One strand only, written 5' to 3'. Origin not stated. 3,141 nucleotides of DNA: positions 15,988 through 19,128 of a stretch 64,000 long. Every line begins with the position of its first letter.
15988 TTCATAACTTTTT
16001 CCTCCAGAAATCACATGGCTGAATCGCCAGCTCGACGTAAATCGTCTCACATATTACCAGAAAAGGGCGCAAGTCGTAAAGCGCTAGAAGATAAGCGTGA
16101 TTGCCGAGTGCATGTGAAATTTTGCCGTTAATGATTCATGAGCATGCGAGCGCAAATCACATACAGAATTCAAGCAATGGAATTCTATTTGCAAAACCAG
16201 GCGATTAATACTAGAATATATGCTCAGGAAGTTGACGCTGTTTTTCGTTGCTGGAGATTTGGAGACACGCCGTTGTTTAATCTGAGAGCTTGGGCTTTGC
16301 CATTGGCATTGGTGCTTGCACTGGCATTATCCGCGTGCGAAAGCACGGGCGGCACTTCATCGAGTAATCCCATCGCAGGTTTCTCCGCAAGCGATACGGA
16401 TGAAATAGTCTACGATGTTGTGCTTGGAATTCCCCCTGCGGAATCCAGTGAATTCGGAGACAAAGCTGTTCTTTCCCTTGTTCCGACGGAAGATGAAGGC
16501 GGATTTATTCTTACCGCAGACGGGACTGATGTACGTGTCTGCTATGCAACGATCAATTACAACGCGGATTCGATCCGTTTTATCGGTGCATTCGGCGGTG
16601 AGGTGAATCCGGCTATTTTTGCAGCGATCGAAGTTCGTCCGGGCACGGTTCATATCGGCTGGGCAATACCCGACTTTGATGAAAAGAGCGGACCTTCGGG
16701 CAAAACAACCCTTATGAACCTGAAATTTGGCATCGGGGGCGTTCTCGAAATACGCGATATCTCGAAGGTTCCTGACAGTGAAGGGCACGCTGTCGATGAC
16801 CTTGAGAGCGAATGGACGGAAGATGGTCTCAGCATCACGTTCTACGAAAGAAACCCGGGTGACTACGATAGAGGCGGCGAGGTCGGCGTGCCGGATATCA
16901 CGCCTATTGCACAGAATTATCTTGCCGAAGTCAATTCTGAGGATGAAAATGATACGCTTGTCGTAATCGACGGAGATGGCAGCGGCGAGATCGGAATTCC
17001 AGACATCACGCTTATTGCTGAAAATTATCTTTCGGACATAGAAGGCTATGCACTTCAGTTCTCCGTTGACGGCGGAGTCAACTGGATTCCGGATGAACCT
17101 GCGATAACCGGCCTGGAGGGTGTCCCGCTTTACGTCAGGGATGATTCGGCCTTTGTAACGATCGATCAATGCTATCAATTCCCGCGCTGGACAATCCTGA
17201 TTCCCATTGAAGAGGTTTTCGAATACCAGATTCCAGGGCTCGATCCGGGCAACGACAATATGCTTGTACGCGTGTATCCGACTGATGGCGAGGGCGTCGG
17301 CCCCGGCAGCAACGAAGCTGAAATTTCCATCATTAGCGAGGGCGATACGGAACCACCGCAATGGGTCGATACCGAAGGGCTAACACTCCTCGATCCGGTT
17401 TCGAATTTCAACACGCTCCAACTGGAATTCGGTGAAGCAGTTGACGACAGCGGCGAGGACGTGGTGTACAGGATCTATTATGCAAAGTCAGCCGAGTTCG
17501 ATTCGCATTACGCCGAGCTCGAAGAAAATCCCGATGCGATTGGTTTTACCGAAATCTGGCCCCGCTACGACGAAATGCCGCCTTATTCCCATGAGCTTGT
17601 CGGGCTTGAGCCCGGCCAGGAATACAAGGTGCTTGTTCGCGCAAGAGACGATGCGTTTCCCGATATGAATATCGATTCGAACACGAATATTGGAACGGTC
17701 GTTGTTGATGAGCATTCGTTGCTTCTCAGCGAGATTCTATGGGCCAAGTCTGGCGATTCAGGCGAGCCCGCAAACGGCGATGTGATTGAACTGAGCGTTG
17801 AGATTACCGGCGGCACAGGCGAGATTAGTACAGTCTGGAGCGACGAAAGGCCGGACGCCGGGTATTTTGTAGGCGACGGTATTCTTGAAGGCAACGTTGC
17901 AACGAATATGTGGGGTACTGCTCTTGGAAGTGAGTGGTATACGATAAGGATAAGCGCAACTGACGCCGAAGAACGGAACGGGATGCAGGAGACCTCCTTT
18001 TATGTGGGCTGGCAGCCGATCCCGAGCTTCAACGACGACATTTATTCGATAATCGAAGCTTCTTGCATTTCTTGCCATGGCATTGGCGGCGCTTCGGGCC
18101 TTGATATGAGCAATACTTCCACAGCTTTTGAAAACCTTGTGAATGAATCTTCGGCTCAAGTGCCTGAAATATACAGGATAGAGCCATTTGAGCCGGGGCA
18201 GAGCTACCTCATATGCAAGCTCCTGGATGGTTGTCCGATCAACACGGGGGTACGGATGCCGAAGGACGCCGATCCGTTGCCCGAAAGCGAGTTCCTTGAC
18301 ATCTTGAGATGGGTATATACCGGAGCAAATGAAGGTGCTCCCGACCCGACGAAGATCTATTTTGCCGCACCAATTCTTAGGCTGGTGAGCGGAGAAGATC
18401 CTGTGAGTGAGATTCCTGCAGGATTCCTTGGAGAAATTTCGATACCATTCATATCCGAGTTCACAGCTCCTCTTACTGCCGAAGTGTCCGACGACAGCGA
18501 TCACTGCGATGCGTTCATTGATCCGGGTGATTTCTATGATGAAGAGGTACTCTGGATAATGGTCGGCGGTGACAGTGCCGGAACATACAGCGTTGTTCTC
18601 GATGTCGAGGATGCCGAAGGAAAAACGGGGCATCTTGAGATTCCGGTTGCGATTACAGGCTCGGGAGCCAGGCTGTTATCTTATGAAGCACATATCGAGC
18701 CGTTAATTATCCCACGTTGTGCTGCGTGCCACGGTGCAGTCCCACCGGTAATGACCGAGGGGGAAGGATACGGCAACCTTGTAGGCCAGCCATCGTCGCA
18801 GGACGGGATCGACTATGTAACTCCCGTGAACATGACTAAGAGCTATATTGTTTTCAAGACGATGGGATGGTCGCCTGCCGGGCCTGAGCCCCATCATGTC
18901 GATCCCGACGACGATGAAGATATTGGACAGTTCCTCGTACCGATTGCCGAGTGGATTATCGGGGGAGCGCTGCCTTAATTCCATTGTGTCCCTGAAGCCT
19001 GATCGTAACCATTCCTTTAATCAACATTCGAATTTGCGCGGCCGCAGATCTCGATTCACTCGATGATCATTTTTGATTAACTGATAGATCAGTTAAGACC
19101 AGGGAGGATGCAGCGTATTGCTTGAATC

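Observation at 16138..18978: Lipoprotein combining dockerin-type repeats with two CxxCH PSCyt1-like cytochrome c domains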

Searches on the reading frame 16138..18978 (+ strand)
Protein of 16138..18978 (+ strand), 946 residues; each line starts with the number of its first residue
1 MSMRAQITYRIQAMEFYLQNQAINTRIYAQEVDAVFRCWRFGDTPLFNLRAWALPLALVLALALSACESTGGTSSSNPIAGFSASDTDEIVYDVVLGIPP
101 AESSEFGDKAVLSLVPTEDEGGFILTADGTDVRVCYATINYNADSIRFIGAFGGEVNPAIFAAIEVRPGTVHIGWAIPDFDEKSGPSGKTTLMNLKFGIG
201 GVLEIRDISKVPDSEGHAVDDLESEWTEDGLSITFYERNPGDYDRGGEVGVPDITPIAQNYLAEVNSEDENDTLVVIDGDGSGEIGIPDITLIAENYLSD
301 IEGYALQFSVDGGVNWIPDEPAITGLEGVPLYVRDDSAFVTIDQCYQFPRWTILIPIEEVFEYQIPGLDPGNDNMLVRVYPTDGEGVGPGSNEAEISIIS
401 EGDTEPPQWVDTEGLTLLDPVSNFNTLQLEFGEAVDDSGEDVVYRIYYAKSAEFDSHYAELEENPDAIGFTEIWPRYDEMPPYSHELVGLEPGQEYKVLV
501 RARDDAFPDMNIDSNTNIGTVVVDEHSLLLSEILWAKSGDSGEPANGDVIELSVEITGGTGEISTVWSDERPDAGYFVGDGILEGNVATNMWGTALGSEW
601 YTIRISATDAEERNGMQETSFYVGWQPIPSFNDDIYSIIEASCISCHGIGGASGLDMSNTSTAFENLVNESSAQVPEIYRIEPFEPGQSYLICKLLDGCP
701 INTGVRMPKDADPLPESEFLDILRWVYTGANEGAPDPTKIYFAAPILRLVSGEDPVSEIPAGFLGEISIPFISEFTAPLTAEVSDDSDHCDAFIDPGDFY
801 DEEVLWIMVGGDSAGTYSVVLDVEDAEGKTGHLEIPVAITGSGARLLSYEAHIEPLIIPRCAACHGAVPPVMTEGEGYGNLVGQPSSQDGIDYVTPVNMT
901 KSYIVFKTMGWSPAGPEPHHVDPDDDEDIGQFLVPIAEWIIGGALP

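Call 3: search_protein_families(library=pfam, proteins=[window:16138-18978:+], max_evalue=10)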
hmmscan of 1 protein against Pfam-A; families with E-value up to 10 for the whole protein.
window:16138-18978:+ (946 aa): 4 families
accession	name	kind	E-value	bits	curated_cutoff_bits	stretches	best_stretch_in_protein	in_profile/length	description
PF13442.11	Cytochrome_CBB3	-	0.0003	21.5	27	1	635-660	6-30/68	Cytochrome C oxidase, cbb3-type, subunit III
PF00041.27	fn3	-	0.00062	20.4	25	1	426-506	15-72/84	Fibronectin type III domain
PF22297.1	PccH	-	0.0033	17.9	24.4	1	849-871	2-24/133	PccH Cytochrome c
PF00034.26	Cytochrom_C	-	0.014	17.2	21.3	1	639-657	8-26/90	Cytochrome c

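Call 4: search_protein_families(library=ncbifam, proteins=[window:16138-18978:+], max_evalue=10)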
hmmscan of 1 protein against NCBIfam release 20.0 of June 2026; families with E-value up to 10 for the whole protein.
window:16138-18978:+ (946 aa): 1 family
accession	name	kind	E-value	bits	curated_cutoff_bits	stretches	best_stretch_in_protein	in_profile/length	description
NF045774.1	cytochro_C551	exception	0.1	12.6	118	0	635-648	42-55/110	cytochrome c551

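Call 8: find_homologous_proteins(query=window:16273-18978:+, max_evalue=0.001)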
Query window:16273-18978:+ (901 aa): 13 proteins with E <= 0.001 among 8000 candidates.
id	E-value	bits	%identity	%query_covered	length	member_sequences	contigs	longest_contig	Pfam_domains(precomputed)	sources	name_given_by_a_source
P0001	0.0e+0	2045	100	99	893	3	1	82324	-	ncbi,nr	ncbi:hypothetical protein J7K50_09225 [bacterium]|nr:hypothetical protein [bacterium]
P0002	7.3e-224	764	44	99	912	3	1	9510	PF00041.28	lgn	-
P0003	9.7e-46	174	28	70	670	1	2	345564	-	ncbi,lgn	-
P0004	5.2e-26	109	30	43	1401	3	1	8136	PF13360.14,PF13570.14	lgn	-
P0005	5.9e-23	99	33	30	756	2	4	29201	-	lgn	-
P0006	1.6e-19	88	32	40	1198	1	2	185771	PF00041.28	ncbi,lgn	-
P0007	2.5e-16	77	38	19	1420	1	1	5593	PF00801.27,PF25523.2,PF21910.3,PF00041.28,PF18911.7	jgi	-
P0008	1.1e-13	68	40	17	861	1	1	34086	PF22352.3,PF00801.27,PF00041.28,PF18911.7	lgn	-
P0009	1.1e-13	68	49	11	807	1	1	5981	PF07679.23,PF13895.13,PF00801.27,PF13927.13,PF18911.7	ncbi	-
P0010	6.8e-13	66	48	11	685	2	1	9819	PF00801.27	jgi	-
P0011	1.4e-12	65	48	11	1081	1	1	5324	PF07679.23,PF13895.13,PF00801.27,PF13927.13,PF00047.32,PF18911.7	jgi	-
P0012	1.3e-9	55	61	7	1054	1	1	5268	PF13895.13,PF00801.27,PF13927.13,PF18911.7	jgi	jgi:PKD repeat protein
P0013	5.7e-8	49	44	11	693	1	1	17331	PF00801.27,PF18911.7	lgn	-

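Call 12: search_solved_structures(query=window:16273-18978:+, max_evalue=10, show_alignments=3)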
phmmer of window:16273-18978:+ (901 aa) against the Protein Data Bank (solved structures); distinct sequences matched with E-value up to 10: 2.
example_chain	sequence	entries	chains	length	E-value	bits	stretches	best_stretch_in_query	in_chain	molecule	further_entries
9at9_B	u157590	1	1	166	0.59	11.2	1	64-105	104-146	FimH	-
9e78_3D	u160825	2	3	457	0.69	11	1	514-550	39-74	DMIP21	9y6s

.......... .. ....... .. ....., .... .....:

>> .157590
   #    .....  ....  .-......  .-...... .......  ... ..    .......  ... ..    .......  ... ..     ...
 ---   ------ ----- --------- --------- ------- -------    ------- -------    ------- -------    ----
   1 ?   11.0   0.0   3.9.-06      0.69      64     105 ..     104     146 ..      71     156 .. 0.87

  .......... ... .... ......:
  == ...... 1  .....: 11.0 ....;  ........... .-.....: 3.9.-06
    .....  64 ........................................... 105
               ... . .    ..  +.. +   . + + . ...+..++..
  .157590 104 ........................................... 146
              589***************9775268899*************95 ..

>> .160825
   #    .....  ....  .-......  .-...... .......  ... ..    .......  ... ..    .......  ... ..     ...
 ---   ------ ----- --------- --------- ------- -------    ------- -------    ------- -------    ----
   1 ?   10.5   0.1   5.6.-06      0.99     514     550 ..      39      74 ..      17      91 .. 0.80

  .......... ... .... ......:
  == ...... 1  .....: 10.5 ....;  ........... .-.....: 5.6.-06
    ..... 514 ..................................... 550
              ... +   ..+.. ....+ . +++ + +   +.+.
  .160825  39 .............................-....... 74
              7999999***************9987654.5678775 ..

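Call 16: search_protein_families(library=pfam, proteins=[P0002, P0003, P0004, P0005, P0006, P0008, P0009, P0010, P0013], max_evalue=1)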
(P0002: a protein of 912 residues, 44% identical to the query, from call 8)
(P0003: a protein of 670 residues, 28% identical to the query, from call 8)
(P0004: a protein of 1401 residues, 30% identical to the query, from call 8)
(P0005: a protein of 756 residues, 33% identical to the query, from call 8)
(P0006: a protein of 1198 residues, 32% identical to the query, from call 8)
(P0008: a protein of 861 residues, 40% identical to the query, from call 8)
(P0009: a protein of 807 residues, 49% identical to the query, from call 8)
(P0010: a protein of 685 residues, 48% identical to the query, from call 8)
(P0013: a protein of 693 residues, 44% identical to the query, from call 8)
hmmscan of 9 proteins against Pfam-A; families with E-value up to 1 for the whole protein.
P0002 (912 aa): 4 families
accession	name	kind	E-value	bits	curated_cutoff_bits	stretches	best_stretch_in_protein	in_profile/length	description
PF00041.27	fn3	-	6.1e-06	26.8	25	1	367-458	6-72/84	Fibronectin type III domain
PF16656.11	Pur_ac_phosph_N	-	0.0043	18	30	1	367-461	4-88/93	Purple acid Phosphatase, N-terminal domain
PF13442.11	Cytochrome_CBB3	-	0.0044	17.8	27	1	598-685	10-68/68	Cytochrome C oxidase, cbb3-type, subunit III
PF22297.1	PccH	-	0.018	15.5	24.4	0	590-611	2-23/133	PccH Cytochrome c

P0003 (670 aa): 7 families
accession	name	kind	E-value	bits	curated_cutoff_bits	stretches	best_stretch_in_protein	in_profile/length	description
PF00041.27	fn3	-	0.0093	16.6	25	0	366-436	16-70/84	Fibronectin type III domain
PF00963.24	Cohesin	-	0.023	15.3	24.1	1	64-127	15-81/139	Cohesin domain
PF02012.26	BNR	-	0.072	13.5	27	1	251-261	1-11/12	BNR/Asp-box repeat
PF07495.19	Y_Y_Y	-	0.094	13.1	26.6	0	518-545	25-52/65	Y_Y_Y domain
PF21115.3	UBA_BRSK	-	0.11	13.2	27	1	564-576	1-13/43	BRSK1/2 UBA domain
PF00801.26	PKD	-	0.11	12.9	23.5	1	469-539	2-65/80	PKD domain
PF03174.19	CHB_HEX_C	-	0.19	12.1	23.6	1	245-262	32-49/76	Chitobiase/beta-hexosaminidase C-terminal domain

P0004 (1401 aa): 5 families
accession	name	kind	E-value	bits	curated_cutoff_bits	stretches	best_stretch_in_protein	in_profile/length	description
PF13570.13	Beta-prop_ACSF4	-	7.1e-35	121.4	133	2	702-880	72-250/329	Beta-alanine-activating enzyme, beta-propeller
PF13360.13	PQQ_2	-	2.1e-28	100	27.6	2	679-847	25-202/233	Outer membrane protein assembly factor BamB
PF01011.28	PQQ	-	0.00021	20.6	26.7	0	763-797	50-84/595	Glucose/ethanol/alcohol dehydrogenase, beta-propeller domain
PF07538.16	ChW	-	0.0062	16.8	22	1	1222-1242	7-26/35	Clostridial hydrophobic W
PF00041.27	fn3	-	0.075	13.7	25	0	419-493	13-72/84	Fibronectin type III domain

P0005 (756 aa): 0 families

P0006 (1198 aa): 6 families
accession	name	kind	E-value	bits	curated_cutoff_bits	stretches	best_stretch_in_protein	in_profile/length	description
PF00041.27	fn3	-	5.4e-17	62.2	25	3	734-811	16-76/84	Fibronectin type III domain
PF16656.11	Pur_ac_phosph_N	-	4.5e-05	24.4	30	1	726-806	8-83/93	Purple acid Phosphatase, N-terminal domain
PF25059.1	FN3_DSCAM-DSCAML_C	-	6.7e-05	23.6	39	0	549-579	42-72/89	DSCAM/DSCAML C-terminal Fn3-like domain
PF24489.1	Ig_J_second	-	0.073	13.6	27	0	443-477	63-94/105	Tip attachment protein J second Ig-like domain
PF13627.12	LptM_cons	-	0.12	12.7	27.3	1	10-27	2-19/23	LPS-assembly lipoprotein LptM, conserved region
PF15892.11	BNR_4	-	0.22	11.3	27.3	0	878-930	213-264/272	BNR repeat-containing family member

P0008 (861 aa): 6 families
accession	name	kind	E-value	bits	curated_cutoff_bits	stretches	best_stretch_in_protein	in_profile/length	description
PF00041.27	fn3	-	6.7e-13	49.1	25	2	329-409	2-77/84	Fibronectin type III domain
PF18911.6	PKD_4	-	1e-12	48.3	27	1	426-514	2-85/85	PKD domain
PF00801.26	PKD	-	1.4e-09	38.3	23.5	1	435-510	7-77/80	PKD domain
PF22352.2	K319L-like_PKD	-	1.4e-05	25.4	27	1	445-514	14-84/84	K319L-like, PKD domain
PF18370.7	RGI_lyase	-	0.12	13.1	27.8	0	332-363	9-41/86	Rhamnogalacturonan I lyases beta-sheet domain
PF19406.5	PKD_5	-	0.19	12.1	25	0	193-224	56-87/88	PKD-like domain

P0009 (807 aa): 6 families
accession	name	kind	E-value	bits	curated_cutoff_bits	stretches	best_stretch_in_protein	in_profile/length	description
PF00801.26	PKD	-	4.8e-16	59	23.5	2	358-418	13-73/80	PKD domain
PF18911.6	PKD_4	-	9.5e-15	54.9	27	2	257-330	3-76/85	PKD domain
PF13927.12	Ig_3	-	1.3e-07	32.4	30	1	257-324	1-63/78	Immunoglobulin domain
PF07679.22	I-set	-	1.4e-06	28.7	23.7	2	349-383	5-39/90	Immunoglobulin I-set domain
PF13895.12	Ig_2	-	6.1e-06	26.8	27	2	356-421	11-76/79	Immunoglobulin domain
PF02203.21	TarH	-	0.038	14.3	25.2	1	15-54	14-55/177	Tar ligand binding domain homologue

P0010 (685 aa): 8 families
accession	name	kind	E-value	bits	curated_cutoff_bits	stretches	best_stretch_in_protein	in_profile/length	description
PF00801.26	PKD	-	2.2e-08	34.4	23.5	1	274-343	7-73/80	PKD domain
PF18911.6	PKD_4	-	3.6e-05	24.2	27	1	267-342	3-75/85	PKD domain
PF13927.12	Ig_3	-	0.00041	21.2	30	1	267-329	1-55/78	Immunoglobulin domain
PF14016.12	DUF4232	-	0.015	15.9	27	1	218-280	51-114/129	Domain of unknown function (DUF4232)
PF13540.12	RCC1_2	-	0.18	12.1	22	0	650-663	6-19/30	Regulator of chromosome condensation (RCC1) repeat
PF21643.2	T6SS_Tsi2-like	-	0.32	11.7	27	0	577-595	44-62/71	T6SS, Immune protein Tsi2-like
PF11141.13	DUF2914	-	0.49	10.6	23.6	0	351-367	37-53/62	Protein of unknown function (DUF2914)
PF15418.12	DUF4625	-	0.67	10.7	27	0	621-642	102-123/131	Domain of unknown function (DUF4625)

P0013 (693 aa): 4 families
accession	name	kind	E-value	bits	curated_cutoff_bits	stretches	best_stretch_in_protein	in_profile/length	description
PF18911.6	PKD_4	-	7.7e-14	52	27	1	246-333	1-83/85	PKD domain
PF00801.26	PKD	-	1.3e-05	25.5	23.5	1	264-324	17-72/80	PKD domain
PF22352.2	K319L-like_PKD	-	0.00059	20.2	27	1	264-333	14-84/84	K319L-like, PKD domain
PF21027.3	Sde0182_C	-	0.02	15.9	27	1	264-283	2-21/83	Cellulose-binding protein Sde0182, C-terminal domain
